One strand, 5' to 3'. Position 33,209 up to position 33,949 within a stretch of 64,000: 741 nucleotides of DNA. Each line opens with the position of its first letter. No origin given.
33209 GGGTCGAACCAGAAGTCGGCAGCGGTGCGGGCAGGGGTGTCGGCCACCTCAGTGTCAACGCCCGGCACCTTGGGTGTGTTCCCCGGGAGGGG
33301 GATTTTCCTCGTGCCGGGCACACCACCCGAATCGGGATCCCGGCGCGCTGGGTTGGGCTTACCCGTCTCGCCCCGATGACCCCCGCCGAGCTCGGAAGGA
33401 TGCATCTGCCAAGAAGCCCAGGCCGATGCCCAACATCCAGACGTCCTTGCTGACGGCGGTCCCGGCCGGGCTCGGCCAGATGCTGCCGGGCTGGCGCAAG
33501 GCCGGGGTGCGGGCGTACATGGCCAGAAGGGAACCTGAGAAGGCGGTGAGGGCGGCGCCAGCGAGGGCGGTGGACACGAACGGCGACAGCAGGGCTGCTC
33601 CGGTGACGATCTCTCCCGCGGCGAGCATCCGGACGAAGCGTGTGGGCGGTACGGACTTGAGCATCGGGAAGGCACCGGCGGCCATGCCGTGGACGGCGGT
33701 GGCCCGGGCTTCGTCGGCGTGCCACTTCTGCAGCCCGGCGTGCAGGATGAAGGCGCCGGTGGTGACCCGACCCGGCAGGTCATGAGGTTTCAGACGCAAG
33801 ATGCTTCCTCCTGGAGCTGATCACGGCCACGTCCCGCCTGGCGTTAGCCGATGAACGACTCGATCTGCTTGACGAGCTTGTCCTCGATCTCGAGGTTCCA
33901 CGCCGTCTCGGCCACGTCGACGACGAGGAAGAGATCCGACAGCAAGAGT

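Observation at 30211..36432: Lower-GC accessory stretch: lipoprotein, NfeD/flotillin, two paralogous Rv2466c-type DsbA-like proteins around DoxX, orphan gene and degenerate HAD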

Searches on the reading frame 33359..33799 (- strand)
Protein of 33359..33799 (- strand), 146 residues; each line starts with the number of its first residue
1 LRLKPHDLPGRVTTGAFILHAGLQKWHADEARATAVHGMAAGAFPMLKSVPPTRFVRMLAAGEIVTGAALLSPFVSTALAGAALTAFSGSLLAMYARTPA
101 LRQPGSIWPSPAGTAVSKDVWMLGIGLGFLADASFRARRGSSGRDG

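Call 6: search_protein_families(library=pfam, proteins=[window:33359-33799:-], max_evalue=0.01)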
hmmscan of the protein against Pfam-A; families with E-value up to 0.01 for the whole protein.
window:33359-33799:- (146 aa): 1 family
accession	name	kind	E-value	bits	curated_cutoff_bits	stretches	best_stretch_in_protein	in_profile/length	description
PF07681.17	DoxX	-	0.00028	21.9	23.6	1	8-84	3-73/85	DoxX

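Call 7: search_protein_families(library=ncbifam, proteins=[window:33359-33799:-], max_evalue=0.01)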
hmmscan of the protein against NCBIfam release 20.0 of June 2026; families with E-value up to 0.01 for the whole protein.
window:33359-33799:- (146 aa): 0 families

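Call 28: find_homologous_proteins(query=window:33359-33799:-, max_evalue=0.001)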
Query window:33359-33799:- (146 aa): 2167 proteins with E <= 0.001 among 3460 candidates; the best 120 are listed.
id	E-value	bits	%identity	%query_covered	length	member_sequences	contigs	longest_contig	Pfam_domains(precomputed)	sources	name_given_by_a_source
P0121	8.2e-87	307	99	100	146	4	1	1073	-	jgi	-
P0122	8.2e-79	281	88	100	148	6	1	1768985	-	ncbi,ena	-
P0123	1.7e-78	280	90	99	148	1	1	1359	-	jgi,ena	-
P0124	6.2e-67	242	81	94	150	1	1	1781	-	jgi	jgi:hypothetical protein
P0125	1.0e-66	241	82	90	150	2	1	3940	-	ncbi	-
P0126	1.8e-66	241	80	97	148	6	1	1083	-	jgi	jgi:hypothetical protein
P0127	3.5e-66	240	80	94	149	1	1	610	-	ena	-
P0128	3.5e-66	240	81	98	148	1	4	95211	-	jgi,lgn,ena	jgi:hypothetical protein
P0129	9.1e-66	238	80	96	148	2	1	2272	PF07681.18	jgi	jgi:uncharacterized membrane protein YphA (DoxX/SURF4 family)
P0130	1.1e-65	238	80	94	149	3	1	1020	-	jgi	jgi:hypothetical protein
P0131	1.7e-65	237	80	93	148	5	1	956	-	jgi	jgi:hypothetical protein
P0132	5.8e-65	236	78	94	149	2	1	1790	-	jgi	jgi:hypothetical protein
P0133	1.0e-64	235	80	94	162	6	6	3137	-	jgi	jgi:uncharacterized membrane protein YphA (DoxX/SURF4 family)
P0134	2.2e-64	234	79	93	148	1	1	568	-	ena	-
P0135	3.1e-64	233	80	91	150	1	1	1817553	-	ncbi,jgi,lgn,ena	-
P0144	1.4e-61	225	74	95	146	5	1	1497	PF07681.18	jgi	jgi:uncharacterized membrane protein YphA (DoxX/SURF4 family)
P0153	2.6e-60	221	71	99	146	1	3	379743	PF07681.18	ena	-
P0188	2.9e-58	214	72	94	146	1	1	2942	PF07681.18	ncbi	-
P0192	3.2e-58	214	73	90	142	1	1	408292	-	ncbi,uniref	ncbi:hypothetical protein ACFLIM_07540 [Nonomuraea sp. M3C6]|uniref:DoxX protein n=1 Tax=Nonomuraea 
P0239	4.5e-57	210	75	87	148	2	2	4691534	-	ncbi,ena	-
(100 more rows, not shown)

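Call 40: find_encoding_contigs(protein=P0135, flank=6000, max_places=1)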
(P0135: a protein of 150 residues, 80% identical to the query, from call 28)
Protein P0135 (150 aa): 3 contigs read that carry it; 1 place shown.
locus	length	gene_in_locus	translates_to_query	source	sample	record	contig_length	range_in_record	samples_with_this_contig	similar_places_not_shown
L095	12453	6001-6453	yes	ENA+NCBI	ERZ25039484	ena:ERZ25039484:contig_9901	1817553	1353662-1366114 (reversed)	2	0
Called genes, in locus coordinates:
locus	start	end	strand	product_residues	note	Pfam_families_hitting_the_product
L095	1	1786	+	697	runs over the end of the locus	-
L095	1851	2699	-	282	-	PF01061:ABC2_membrane, PF12698:ABC2_membrane_3, PF12679:ABC2_membrane_2 (weak)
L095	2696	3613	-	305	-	PF00005:ABC_tran, PF13304:AAA_21 (weak), PF26919:ABC-like_C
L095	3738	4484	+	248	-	PF06912:DUF1275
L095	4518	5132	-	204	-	PF22234:Rv2466c-like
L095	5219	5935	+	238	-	PF00702:Hydrolase, PF13419:HAD_2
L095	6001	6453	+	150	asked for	-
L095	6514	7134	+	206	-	PF01323:DSBA (weak), PF22234:Rv2466c-like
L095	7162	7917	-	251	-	-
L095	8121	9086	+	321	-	PF00005:ABC_tran, PF13304:AAA_21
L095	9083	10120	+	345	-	-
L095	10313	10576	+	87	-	-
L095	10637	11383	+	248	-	PF13489:Methyltransf_23, PF08241:Methyltransf_11, PF08242:Methyltransf_12, PF13649:Methyltransf_25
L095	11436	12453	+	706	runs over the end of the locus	PF01497:Peripla_BP_2, PF00067:p450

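Call 41: find_encoding_contigs(protein=P0192, flank=6000, max_places=1)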
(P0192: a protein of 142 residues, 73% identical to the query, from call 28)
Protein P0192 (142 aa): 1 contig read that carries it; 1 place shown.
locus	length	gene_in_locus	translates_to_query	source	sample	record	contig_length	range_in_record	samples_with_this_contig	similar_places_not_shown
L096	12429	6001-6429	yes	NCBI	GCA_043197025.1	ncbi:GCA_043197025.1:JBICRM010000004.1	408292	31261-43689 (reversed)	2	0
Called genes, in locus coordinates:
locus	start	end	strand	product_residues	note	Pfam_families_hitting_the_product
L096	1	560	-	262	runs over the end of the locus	PF00089:Trypsin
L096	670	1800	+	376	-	-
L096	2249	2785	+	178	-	PF01047:MarR, PF09339:HTH_IclR (weak), PF12802:MarR_2, PF13463:HTH_27 (weak)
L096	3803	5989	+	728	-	PF00296:Bac_luciferase, PF01565:FAD_binding_4, PF08031:BBE (weak)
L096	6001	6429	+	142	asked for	-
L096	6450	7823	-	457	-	PF00672:HAMP, PF00512:HisKA, PF02518:HATPase_c, PF13581:HATPase_c_2 (weak)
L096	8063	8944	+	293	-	PF13560:HTH_31, PF01381:HTH_3 (weak), PF17765:MLTR_LBD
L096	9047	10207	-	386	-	PF05426:Alginate_lyase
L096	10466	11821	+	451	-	PF00652:Ricin_B_lectin, PF14200:RicinB_lectin_2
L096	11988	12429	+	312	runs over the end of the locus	PF05368:NmrA, PF13460:NAD_binding_10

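Call 42: find_encoding_contigs(protein=P0239, flank=6000, max_places=1)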
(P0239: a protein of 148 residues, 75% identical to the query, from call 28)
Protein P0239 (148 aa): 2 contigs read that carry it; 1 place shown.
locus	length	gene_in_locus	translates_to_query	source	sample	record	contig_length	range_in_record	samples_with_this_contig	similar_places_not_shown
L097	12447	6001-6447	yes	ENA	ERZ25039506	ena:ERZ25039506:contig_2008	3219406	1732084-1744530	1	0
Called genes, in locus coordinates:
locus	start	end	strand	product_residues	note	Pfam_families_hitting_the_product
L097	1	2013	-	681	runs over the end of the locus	PF21783:YNCE (faint), PF08450:SGL (faint), PF10282:Lactonase (faint), PF00801:PKD, PF18911:PKD_4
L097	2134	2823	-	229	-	PF00155:Aminotran_1_2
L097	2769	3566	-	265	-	PF00392:GntR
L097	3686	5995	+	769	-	PF08267:Meth_synt_1, PF01717:Meth_synt_2, PF08267:Meth_synt_1 (weak)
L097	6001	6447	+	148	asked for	-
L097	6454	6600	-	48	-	-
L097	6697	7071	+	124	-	-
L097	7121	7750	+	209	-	PF00903:Glyoxalase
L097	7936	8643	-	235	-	-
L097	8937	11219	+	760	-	PF02012:BNR (faint), PF15902:Sortilin-Vps10 (weak)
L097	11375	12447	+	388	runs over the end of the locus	PF13205:Big_5 (weak), PF03734:YkuD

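Call 72: search_protein_families(library=padloc, proteins=[window:33359-33799:-], max_evalue=0.001)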
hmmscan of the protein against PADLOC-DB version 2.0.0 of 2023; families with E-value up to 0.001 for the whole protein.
window:33359-33799:- (146 aa): 0 families

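Call 74: search_protein_families(library=pfam, alignment_id=A2, max_evalue=0.01)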
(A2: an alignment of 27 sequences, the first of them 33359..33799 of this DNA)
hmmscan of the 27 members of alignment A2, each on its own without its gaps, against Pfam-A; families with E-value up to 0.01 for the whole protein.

A. member 1, window:33359-33799:- (146 aa): 1 family
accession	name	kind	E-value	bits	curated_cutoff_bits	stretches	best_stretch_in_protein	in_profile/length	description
PF07681.17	DoxX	-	0.00028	21.9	23.6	1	8-84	3-73/85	DoxX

B. families by the number of members that match (of 27 scanned): 2 families
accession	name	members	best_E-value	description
PF07681.17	DoxX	25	2.4e-05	DoxX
PF07291.16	MauE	7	0.00048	Methylamine utilisation protein MauE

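Call 75: search_solved_structures(query=A2, max_evalue=1)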
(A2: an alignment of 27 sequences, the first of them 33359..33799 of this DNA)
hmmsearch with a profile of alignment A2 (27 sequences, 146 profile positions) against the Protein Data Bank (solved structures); distinct sequences matched with E-value up to 1: 2.
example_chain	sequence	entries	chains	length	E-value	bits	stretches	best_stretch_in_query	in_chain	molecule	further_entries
9vpb_AK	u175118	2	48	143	0.48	13.6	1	41-106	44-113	ATP synthase F(0) complex subunit C2, mitochondrial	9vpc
3k4x_A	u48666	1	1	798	0.5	13.5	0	55-78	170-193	Proliferating cell nuclear antigen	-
